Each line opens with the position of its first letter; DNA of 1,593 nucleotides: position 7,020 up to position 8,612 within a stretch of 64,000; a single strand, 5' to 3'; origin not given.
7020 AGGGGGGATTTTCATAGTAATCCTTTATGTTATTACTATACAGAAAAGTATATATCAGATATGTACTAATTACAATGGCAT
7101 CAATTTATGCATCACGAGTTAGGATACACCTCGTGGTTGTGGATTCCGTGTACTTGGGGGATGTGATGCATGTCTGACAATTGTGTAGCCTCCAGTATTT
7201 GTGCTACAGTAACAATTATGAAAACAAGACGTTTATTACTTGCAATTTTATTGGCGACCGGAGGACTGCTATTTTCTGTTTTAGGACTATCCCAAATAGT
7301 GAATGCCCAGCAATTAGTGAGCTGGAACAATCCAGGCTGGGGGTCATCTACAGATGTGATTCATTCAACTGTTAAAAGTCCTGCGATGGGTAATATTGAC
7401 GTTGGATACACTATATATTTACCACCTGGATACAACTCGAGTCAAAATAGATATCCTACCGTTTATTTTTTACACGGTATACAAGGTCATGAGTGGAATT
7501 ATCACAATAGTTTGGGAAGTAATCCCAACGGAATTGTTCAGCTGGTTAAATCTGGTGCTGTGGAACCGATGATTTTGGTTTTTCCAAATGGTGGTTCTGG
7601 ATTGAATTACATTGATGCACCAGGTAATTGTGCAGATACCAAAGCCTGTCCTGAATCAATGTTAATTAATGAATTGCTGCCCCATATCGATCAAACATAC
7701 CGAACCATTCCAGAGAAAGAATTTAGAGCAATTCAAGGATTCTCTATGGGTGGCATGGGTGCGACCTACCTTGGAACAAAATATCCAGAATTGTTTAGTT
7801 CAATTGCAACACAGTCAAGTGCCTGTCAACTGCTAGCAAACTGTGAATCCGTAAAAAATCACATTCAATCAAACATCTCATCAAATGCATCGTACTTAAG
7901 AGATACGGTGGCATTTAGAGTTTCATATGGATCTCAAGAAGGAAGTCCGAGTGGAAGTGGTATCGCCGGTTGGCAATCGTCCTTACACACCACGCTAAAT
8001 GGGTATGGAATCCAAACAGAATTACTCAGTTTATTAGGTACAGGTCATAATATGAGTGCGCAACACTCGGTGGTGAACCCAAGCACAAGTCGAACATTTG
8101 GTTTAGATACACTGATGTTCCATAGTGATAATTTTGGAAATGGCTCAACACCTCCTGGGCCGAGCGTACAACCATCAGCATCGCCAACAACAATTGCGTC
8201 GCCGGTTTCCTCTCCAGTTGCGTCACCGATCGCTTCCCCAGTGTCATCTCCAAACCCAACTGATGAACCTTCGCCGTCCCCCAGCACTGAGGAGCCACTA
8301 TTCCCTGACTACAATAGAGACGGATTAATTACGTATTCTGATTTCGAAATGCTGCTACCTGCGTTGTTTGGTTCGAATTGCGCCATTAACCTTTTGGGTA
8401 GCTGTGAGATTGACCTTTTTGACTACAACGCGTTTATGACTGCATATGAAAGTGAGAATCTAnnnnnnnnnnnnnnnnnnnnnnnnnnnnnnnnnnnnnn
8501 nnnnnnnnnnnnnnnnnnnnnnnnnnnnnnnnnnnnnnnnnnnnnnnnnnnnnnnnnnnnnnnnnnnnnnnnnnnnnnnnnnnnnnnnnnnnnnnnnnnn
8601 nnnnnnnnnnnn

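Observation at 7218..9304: Minimal cohesin-dockerin pair: dockerin-tagged esterase next to a membrane-anchored cohesin-like protein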

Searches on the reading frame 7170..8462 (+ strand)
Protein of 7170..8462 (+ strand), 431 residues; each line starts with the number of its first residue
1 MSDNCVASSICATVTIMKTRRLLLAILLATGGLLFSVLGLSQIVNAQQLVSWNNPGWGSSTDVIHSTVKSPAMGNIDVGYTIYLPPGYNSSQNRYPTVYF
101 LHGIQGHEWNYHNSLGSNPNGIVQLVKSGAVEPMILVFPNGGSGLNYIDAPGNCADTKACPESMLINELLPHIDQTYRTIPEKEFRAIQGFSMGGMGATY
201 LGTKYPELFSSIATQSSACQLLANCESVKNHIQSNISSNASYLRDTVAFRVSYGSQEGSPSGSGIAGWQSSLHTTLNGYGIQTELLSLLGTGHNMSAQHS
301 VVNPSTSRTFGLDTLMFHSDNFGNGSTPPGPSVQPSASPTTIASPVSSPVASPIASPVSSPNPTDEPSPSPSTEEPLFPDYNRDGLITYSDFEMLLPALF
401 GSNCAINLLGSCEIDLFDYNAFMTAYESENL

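Call 3: search_protein_families(library=pfam, proteins=[window:7170-8462:+], max_evalue=1)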
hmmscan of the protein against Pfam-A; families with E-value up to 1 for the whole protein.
window:7170-8462:+ (431 aa): 4 families
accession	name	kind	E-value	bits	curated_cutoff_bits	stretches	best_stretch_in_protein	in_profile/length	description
PF00756.26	Esterase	-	2.1e-22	80.5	22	1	75-220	5-151/251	Putative esterase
PF02230.22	Abhydrolase_2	-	0.00015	22.1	23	1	180-238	102-159/217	Phospholipase/Carboxylesterase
PF00561.26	Abhydrolase_1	-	0.0012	19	25.8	1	188-222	73-103/245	alpha/beta hydrolase fold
PF12146.15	Hydrolase_4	-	0.014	15.1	27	1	172-224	65-116/239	Serine aminopeptidase, S33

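Call 4: search_protein_families(library=ncbifam, proteins=[window:7170-8462:+], max_evalue=1)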
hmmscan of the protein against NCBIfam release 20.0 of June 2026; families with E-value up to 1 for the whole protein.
window:7170-8462:+ (431 aa): 12 families
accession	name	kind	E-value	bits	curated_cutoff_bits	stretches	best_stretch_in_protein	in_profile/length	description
NF041944.1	Xylase_Ferestase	equivalog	1e-14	53.7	1200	1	67-217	472-622/694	bifunctional endo-1,4-beta-xylanase/feruloyl esterase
NF050058.1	e_dPHAscl_type1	hypoth_equivalog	4.6e-10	39.4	150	1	78-247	8-168/276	extracellular catalytic domain type 1 short-chain-length polyhydroxyalkanoate depolymerase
TIGR02821.1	fghA_ester_D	equivalog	9.7e-07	28.6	281.7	1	147-217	103-171/275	S-formylglutathione hydrolase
NF007758.0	PRK10439.1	equivalog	0.00013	21.1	222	1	165-217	273-325/418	enterochelin esterase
NF058612.1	GTNG0744Estse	equivalog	0.00016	21.7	450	1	163-218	100-155/242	GTNG_0744 family esterase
TIGR01392.2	MetX_acetyl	equivalog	0.0021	17.2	500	1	183-243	127-187/351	homoserine O-acetyltransferase MetX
TIGR01840.1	esterase_phb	subfamily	0.0076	15.8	107.85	1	161-220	74-131/213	PHB depolymerase family esterase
NF001209.0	PRK00175.1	equivalog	0.012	14.4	331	1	183-238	147-202/381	homoserine O-acetyltransferase MetX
NF005071.0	PRK06489.1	equivalog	0.038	13.1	305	1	183-219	154-190/362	hypothetical protein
TIGR02427.1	protocat_pcaD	equivalog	0.11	11.9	255.85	1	186-221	81-116/251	3-oxoadipate enol-lactonase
NF051488.1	bifunc_PcaDC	exception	0.2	10.7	390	1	148-221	44-115/375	bifunctional 3-oxoadipate enol-lactonase/4-carboxymuconolactone decarboxylase PcaDC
NF047916.1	MetX_succinyl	exception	0.2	10.6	560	1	183-242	140-199/370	homoserine O-succinyltransferase MetX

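Call 8: find_homologous_proteins(query=window:7170-8462:+)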
Query window:7170-8462:+ (431 aa): 308 proteins with E <= 0.001 among 7954 candidates; the best 120 are listed.
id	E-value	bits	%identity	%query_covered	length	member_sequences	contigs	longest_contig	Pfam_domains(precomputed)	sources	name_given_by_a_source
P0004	1.3e-288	975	100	100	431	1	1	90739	PF00756.27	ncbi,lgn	-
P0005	1.2e-185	636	68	96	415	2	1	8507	PF00756.27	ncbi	ncbi:MAG: alpha/beta hydrolase-fold protein [Microgenomates group bacterium]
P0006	2.1e-131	457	50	95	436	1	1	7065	PF00756.27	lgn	-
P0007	5.3e-92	327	43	96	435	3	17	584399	PF00756.27,PF00561.27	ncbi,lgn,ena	-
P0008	5.0e-91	324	42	94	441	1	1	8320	PF00756.27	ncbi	ncbi:MAG: alpha/beta hydrolase-fold protein [Microgenomates group bacterium]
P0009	1.1e-90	323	43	87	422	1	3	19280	PF00756.27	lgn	-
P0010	2.9e-90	321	41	94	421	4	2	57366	PF00756.27,PF00561.27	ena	-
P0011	4.1e-86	308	40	93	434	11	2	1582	PF00756.27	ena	-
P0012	2.2e-83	299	38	94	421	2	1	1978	PF00756.27,PF00561.27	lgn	-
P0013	8.1e-59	218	33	70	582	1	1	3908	PF00756.27,PF00326.28,PF00561.27,PF12146.16,PF02230.23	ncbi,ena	-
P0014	1.3e-56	210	42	38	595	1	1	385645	PF00756.27,PF00326.28,PF07859.20,PF00561.27,PF10503.15,PF12146.16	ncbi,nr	ncbi:MAG: alpha/beta hydrolase-fold protein [Deltaproteobacteria bacterium]|nr:alpha/beta hydrolase-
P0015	6.4e-53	198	40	42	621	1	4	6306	PF00756.27,PF00326.28,PF00561.27,PF12146.16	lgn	-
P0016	2.4e-52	196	29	68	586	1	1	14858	PF00756.27,PF00326.28,PF00561.27,PF12146.16,PF02230.23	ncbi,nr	ncbi:MAG: hypothetical protein HY043_13660 [Verrucomicrobia bacterium]|nr:hypothetical protein [Verr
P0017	4.9e-49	186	29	61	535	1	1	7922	PF00756.27,PF00326.28,PF00561.27,PF12146.16,PF02230.23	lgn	-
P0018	1.0e-44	171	36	41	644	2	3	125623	PF00756.27,PF00326.28,PF00561.27,PF12146.16,PF02230.23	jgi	jgi:enterochelin esterase family protein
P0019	9.3e-43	165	47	40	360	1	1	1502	PF00756.27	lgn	-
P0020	1.2e-42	164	40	31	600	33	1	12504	PF00756.27,PF00326.28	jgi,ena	jgi:enterochelin esterase-like enzyme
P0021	1.5e-42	164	40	31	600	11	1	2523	PF00756.27,PF00326.28,PF00561.27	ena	-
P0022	1.6e-42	164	35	39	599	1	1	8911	PF00756.27,PF00326.28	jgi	jgi:enterochelin esterase-like enzyme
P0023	4.0e-42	163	41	31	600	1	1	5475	PF00756.27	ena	-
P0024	7.6e-42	162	36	39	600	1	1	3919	PF00756.27,PF00326.28,PF00561.27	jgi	jgi:enterochelin esterase-like enzyme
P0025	9.3e-42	162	36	39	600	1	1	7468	PF00756.27,PF00326.28,PF00561.27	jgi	jgi:enterochelin esterase-like enzyme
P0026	9.3e-42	162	36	39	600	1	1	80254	PF00756.27,PF00326.28,PF00561.27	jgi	jgi:enterochelin esterase-like enzyme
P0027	1.1e-41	161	39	31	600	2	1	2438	PF00756.27,PF00326.28,PF00561.27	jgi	jgi:enterochelin esterase-like enzyme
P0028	1.1e-41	161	33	52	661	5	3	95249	PF00756.27,PF00326.28,PF12697.14,PF00561.27,PF12146.16,PF02230.23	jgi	-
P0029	4.0e-41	159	39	31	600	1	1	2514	PF00756.27,PF00326.28,PF00561.27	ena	-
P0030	5.7e-41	159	37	39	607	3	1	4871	PF00756.27,PF00326.28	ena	-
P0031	3.2e-40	156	30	61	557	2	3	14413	PF00756.27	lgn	-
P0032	1.3e-37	148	34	69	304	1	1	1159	PF00756.27,PF00326.28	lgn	-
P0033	7.5e-36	142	41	48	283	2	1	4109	PF00756.27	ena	-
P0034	1.4e-35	141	35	64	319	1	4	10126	PF00756.27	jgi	jgi:S-formylglutathione hydrolase FrmB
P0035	2.4e-35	140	34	71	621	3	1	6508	PF00135.35,PF00756.27,PF00326.28,PF07859.20,PF12697.14,PF00561.27,PF12146.16,PF20434.6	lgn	-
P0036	6.5e-35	139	37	58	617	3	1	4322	PF00756.27,PF13385.14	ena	-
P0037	3.9e-34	136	32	68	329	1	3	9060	PF00756.27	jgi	jgi:S-formylglutathione hydrolase FrmB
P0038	6.6e-34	136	39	52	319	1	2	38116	PF00756.27,PF00326.28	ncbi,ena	-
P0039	6.7e-34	136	31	71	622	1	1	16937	PF00135.35,PF00756.27,PF00326.28,PF07859.20,PF12740.15,PF00561.27,PF12146.16,PF20434.6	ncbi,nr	ncbi:MAG: alpha/beta hydrolase fold domain-containing protein [Phycisphaeraceae bacterium]|nr:alpha/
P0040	7.1e-33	132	33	65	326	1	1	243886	PF00756.27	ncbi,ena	-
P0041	1.0e-32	132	45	38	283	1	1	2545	PF00756.27,PF00561.27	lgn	-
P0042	1.9e-32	131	43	45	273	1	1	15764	PF00756.27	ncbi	-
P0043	2.2e-32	131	34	71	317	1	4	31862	PF00756.27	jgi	jgi:endo-1,4-beta-xylanase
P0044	2.8e-32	130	38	31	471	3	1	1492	PF00756.27,PF00326.28,PF00561.27,PF12146.16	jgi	jgi:enterochelin esterase-like enzyme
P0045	3.8e-32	130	35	60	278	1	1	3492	PF00756.27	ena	-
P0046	4.6e-32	130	36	50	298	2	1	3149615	PF00756.27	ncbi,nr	ncbi:MAG: hypothetical protein JSV79_00280 [Armatimonadota bacterium]|nr:MAG: hypothetical protein J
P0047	5.2e-32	129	34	60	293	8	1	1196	PF00756.27,PF00326.28,PF12146.16,PF02230.23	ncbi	-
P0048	5.3e-32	129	32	68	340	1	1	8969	PF00756.27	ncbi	-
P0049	6.7e-32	129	43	41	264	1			PF00756.27,PF00561.27,PF12146.16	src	-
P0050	6.8e-32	129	46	38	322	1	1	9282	PF00756.27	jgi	jgi:enterochelin esterase-like enzyme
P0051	1.2e-31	128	44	41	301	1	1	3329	PF00756.27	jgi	-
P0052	1.2e-31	128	34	59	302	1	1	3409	PF00756.27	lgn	-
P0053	1.3e-31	128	33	63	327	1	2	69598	PF00756.27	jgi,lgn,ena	-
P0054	1.3e-31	128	32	71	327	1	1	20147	PF00756.27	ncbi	-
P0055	1.5e-31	128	35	54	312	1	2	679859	PF00756.27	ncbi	-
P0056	1.5e-31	128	35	54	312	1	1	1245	PF00756.27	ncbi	-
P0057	1.5e-31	128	35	54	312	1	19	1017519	PF00756.27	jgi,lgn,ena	jgi:enterochelin esterase-like enzyme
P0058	1.8e-31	128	35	54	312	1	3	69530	PF00756.27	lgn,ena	-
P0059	2.1e-31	127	32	75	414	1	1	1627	PF00756.27,PF00326.28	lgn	-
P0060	3.1e-31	127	51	35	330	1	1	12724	PF00756.27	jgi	jgi:endo-1,4-beta-xylanase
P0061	4.5e-31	126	35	55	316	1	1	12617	PF00756.27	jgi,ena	-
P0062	5.0e-31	126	35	54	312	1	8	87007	PF00756.27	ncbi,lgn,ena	-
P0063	5.0e-31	126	35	54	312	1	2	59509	PF00756.27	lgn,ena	-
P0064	5.2e-31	126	35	54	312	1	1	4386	PF00756.27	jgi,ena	-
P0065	6.2e-31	126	50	35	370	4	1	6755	PF00756.27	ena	-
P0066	6.2e-31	126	35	54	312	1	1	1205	PF00756.27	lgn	-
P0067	7.4e-31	126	35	54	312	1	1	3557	PF00756.27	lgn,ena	-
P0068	8.2e-31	125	47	40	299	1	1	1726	PF00756.27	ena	-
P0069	8.7e-31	125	33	64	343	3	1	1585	PF00756.27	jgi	-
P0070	8.9e-31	125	32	65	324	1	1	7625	PF00756.27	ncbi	-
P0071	9.0e-31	125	32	72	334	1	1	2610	PF00756.27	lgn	-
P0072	1.1e-30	125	46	40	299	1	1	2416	PF00756.27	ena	-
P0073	1.4e-30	125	35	54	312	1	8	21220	PF00756.27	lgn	-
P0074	1.9e-30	124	47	39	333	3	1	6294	PF00756.27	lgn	-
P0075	2.0e-30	124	43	37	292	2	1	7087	PF00756.27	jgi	jgi:endo-1,4-beta-xylanase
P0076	2.2e-30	124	48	38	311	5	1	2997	PF00756.27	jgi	jgi:S-formylglutathione hydrolase FrmB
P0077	2.5e-30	124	33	66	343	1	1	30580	PF00756.27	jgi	jgi:S-formylglutathione hydrolase FrmB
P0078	3.9e-30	123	34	54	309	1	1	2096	PF00756.27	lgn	-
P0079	4.8e-30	123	37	53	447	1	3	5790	PF00756.27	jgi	jgi:enterochelin esterase-like enzyme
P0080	4.9e-30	123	40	48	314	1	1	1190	PF00756.27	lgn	-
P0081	5.4e-30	123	44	39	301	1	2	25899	PF00756.27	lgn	-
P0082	5.6e-30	123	46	38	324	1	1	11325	PF00756.27,PF00561.27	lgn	-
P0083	6.2e-30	123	35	59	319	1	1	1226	PF00756.27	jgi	jgi:enterochelin esterase-like enzyme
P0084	7.4e-30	122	32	64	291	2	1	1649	PF00756.27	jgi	jgi:enterochelin esterase-like enzyme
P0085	8.0e-30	122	33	65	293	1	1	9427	PF00756.27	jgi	jgi:endo-1,4-beta-xylanase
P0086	8.2e-30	122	39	41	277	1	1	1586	PF00756.27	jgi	jgi:endo-1,4-beta-xylanase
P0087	1.0e-29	122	32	72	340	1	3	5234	PF00756.27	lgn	-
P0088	1.2e-29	122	48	36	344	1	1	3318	PF00756.27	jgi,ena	-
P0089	1.2e-29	122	46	36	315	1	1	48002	PF00756.27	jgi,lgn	-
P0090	1.2e-29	122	34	57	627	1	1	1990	PF02129.25,PF00135.35,PF00756.27,PF00326.28,PF07859.20,PF01738.25,PF00561.27,PF12146.16,PF02230.23,PF20434.6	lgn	-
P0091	1.3e-29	122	45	38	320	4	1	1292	PF00756.27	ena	-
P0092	1.3e-29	122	38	48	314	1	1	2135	PF00756.27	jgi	-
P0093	1.5e-29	121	42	48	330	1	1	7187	PF00756.27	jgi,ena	-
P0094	1.5e-29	121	48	36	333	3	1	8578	PF00756.27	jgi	jgi:endo-1,4-beta-xylanase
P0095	1.8e-29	121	42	41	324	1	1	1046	PF00756.27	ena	-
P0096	1.8e-29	121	48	36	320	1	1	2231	PF00756.27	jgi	jgi:enterochelin esterase-like enzyme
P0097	2.4e-29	121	42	45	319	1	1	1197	PF00756.27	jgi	jgi:endo-1,4-beta-xylanase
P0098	2.4e-29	121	45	40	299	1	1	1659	PF00756.27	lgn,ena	-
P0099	2.6e-29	120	34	57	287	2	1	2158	PF00756.27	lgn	-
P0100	3.5e-29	120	47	40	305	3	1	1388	PF00756.27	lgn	-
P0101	3.5e-29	120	46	38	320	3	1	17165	PF00756.27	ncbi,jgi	-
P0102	3.7e-29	120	42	45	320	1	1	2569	PF00756.27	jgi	jgi:enterochelin esterase-like enzyme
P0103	5.1e-29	120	34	56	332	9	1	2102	PF00756.27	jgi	jgi:enterochelin esterase-like enzyme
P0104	7.1e-29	119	48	36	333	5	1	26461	PF00756.27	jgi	jgi:endo-1,4-beta-xylanase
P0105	7.4e-29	119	43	43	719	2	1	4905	PF00756.27,PF13472.13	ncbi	-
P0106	8.2e-29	119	35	57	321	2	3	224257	PF00756.27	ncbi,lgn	-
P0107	1.8e-28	118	31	65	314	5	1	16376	PF00756.27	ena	-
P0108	2.3e-28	117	40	46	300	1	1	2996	PF00756.27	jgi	jgi:S-formylglutathione hydrolase FrmB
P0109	2.5e-28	117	45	36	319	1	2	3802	PF00756.27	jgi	jgi:enterochelin esterase-like enzyme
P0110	2.7e-28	117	33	61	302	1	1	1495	PF00756.27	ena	-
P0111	2.8e-28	117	46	36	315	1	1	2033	PF00756.27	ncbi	-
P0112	3.2e-28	117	44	43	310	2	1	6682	PF00756.27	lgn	-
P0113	3.4e-28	117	40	43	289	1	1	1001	PF00756.27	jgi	-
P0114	3.6e-28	117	35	37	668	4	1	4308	PF00756.27,PF12146.16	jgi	jgi:enterochelin esterase-like enzyme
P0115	3.9e-28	117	32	63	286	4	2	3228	PF00756.27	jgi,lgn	-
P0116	4.1e-28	117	30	65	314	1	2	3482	PF00756.27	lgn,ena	-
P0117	4.6e-28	116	30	71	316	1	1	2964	PF00756.27,PF00326.28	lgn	-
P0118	4.7e-28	116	44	34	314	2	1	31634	PF00756.27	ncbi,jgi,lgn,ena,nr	ncbi:MAG TPA: alpha/beta hydrolase-fold protein [Tepidisphaeraceae bacterium]|nr:alpha/beta hydrolas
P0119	5.0e-28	116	34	57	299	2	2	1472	PF00756.27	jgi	-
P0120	5.5e-28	116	47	36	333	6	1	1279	PF00756.27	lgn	-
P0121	6.3e-28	116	31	65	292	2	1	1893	PF00756.27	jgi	jgi:endo-1,4-beta-xylanase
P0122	6.5e-28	116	48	34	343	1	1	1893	PF00756.27,PF12146.16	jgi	-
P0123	7.2e-28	116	46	36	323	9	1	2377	PF00756.27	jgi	jgi:endo-1,4-beta-xylanase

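Call 12: find_encoding_contigs(protein=P0005, flank=5000, max_places=3)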
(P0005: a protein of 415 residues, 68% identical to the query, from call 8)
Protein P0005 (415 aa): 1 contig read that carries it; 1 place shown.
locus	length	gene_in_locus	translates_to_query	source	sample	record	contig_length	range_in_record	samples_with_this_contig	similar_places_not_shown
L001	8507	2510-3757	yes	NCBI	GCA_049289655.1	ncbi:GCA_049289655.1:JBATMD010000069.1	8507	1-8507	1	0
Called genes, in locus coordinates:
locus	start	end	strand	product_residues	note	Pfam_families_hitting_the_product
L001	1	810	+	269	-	PF07478:Dala_Dala_lig_C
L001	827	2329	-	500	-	-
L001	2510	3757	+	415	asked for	PF00756:Esterase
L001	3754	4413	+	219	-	PF00963:Cohesin (weak)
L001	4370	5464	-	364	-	PF01180:DHO_dh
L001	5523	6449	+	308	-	PF00056:Ldh_1_N, PF02866:Ldh_1_C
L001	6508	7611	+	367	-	PF00188:CAP (faint)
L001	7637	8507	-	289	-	PF01738:DLH (faint), PF02129:Peptidase_S15, PF00561:Abhydrolase_1, PF12146:Hydrolase_4, PF12697:Abhydrolase_6, PF00326:Peptidase_S9, PF08840:BAAT_C (weak)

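Call 13: find_encoding_contigs(protein=P0007, flank=5000, max_places=3)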
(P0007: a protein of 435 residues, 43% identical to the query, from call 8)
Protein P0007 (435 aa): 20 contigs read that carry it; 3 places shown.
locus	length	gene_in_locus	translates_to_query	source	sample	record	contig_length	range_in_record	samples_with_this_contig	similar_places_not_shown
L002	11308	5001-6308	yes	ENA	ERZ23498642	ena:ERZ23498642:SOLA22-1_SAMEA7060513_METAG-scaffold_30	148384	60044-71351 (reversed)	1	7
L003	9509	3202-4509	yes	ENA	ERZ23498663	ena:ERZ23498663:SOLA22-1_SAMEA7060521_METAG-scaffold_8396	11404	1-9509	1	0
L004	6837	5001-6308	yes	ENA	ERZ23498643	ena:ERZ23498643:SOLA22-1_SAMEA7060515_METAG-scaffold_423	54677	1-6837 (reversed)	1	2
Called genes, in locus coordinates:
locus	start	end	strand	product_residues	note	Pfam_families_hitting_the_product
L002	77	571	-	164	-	PF23477:zf_Tbcl_2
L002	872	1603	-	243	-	PF00583:Acetyltransf_1, PF13673:Acetyltransf_10 (weak), PF08445:FR47 (weak), PF13508:Acetyltransf_7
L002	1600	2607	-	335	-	PF01071:GARS_A (weak), PF07478:Dala_Dala_lig_C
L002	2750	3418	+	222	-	-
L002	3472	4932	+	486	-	PF03193:RsgA_GTPase (faint), PF00005:ABC_tran, PF02367:TsaE (faint), PF02463:SMC_N (faint), PF13191:AAA_16 (faint), PF13401:AAA_22 (faint), PF13555:AAA_29 (faint), PF00005:ABC_tran, +2 more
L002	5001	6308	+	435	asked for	PF00756:Esterase, PF00561:Abhydrolase_1 (faint)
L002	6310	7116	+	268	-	-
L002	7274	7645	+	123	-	PF08000:bPH_1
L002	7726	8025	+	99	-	PF08922:DUF1905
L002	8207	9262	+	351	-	PF14397:ATPgrasp_ST (faint), PF02655:ATP-grasp_3 (faint), PF08443:RimK (faint), PF07478:Dala_Dala_lig_C (faint)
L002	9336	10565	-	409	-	PF04851:ResIII, PF00270:DEAD, PF00271:Helicase_C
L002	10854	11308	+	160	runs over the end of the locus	PF01022:HTH_5, PF12840:HTH_20, PF04945:YHS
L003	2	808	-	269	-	?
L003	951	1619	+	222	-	-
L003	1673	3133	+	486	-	PF03193:RsgA_GTPase (faint), PF00005:ABC_tran, PF02367:TsaE (faint), PF02463:SMC_N (faint), PF13191:AAA_16 (faint), PF13401:AAA_22 (faint), PF13555:AAA_29 (faint), PF00005:ABC_tran, +2 more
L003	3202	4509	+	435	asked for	PF00756:Esterase, PF00561:Abhydrolase_1 (faint)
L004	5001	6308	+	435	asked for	PF00756:Esterase, PF00561:Abhydrolase_1 (faint)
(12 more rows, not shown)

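Call 15: find_encoding_contigs(protein=P0008, flank=4000, max_places=2)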
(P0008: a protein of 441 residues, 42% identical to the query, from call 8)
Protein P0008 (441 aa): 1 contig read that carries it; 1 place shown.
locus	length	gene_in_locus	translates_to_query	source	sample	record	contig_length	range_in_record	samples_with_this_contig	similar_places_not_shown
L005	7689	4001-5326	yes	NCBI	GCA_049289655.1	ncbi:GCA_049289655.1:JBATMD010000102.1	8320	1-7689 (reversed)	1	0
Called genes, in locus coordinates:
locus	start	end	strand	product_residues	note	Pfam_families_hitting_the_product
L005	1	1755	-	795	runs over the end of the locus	?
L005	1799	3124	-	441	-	-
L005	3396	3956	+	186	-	-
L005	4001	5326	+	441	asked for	PF00756:Esterase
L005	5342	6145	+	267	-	-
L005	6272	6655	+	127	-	-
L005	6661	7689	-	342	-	?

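Call 16: find_encoding_contigs(protein=P0010, flank=4000, max_places=2)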
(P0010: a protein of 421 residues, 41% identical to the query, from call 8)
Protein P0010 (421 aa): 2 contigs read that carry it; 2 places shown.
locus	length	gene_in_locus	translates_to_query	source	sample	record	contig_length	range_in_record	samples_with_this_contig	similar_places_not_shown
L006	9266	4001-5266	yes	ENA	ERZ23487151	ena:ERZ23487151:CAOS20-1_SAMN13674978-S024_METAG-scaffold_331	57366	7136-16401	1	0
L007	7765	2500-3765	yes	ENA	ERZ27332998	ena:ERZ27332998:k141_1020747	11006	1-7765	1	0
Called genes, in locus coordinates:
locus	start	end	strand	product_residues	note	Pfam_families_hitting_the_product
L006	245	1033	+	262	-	PF13793:Pribosyltran_N, PF00156:Pribosyltran, PF14572:Pribosyl_synth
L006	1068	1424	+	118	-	PF01475:FUR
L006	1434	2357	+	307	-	PF02492:cobW, PF03205:MobB (faint), PF07683:CobW_C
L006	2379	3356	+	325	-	PF00781:DAGK_cat (weak)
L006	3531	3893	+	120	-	PF00076:RRM_1, PF28441:RRM_11 (weak)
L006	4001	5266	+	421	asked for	PF00756:Esterase, PF00561:Abhydrolase_1 (weak)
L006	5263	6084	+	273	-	-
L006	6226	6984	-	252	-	-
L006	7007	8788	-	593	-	-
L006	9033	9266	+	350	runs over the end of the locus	PF13489:Methyltransf_23, PF08241:Methyltransf_11 (weak), PF08242:Methyltransf_12 (weak)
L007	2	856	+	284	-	?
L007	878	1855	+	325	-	PF00781:DAGK_cat (weak)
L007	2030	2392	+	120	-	PF00076:RRM_1, PF28441:RRM_11 (weak)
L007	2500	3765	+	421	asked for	PF00756:Esterase, PF00561:Abhydrolase_1 (weak)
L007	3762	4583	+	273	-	-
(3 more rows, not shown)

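Call 17: find_encoding_contigs(protein=P0006, flank=4000, max_places=2)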
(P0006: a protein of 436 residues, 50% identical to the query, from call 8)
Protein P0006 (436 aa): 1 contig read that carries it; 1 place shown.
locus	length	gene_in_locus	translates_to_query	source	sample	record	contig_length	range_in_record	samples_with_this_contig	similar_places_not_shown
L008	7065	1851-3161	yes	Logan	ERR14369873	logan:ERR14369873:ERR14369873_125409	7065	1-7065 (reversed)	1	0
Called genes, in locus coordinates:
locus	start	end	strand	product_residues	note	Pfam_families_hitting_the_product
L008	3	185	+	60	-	?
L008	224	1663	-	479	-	-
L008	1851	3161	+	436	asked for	PF00756:Esterase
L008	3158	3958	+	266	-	-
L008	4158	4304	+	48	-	-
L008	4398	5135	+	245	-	PF02535:Zip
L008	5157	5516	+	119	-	PF01475:FUR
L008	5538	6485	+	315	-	PF00294:PfkB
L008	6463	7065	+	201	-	?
